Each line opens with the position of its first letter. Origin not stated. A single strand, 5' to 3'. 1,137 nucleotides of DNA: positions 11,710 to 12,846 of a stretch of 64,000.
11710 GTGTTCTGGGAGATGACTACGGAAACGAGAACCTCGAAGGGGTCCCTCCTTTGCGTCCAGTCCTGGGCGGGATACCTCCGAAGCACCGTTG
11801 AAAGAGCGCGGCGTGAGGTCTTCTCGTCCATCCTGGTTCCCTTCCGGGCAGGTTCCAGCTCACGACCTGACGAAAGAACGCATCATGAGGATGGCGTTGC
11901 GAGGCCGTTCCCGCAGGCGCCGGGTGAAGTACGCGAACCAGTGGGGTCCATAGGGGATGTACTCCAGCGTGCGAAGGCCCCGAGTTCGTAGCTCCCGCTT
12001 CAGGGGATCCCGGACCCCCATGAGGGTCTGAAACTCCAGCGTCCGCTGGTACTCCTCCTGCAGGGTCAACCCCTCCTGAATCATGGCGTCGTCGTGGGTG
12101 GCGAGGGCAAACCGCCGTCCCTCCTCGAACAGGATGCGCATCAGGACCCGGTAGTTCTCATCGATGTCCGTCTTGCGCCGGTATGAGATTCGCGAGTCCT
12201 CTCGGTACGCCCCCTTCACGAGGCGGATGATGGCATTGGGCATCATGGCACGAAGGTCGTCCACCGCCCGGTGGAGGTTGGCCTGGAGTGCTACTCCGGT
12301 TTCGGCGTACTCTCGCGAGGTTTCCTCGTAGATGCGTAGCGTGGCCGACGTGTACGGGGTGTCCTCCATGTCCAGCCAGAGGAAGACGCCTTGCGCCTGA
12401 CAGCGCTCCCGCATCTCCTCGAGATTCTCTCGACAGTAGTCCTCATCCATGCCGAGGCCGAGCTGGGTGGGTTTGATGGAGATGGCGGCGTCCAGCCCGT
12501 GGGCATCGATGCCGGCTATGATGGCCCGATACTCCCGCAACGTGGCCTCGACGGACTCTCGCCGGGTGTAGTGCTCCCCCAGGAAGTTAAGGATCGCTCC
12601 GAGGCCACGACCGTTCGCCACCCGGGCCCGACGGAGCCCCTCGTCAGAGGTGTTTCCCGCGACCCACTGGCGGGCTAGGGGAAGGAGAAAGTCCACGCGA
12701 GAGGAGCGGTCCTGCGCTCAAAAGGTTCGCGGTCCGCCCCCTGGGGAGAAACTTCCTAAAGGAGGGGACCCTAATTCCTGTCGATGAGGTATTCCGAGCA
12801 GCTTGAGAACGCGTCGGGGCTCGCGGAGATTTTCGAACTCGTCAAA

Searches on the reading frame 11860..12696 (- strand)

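Call 75: search_protein_families(library=pfam, proteins=[window:11860-12696:-], max_evalue=0.001)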
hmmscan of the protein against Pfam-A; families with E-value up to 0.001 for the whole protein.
window:11860-12696:- (278 aa): 1 family
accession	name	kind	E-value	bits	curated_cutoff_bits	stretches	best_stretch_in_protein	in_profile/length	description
PF01619.24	Pro_dh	-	1.2e-27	97.6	27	1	23-263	4-268/278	Proline dehydrogenase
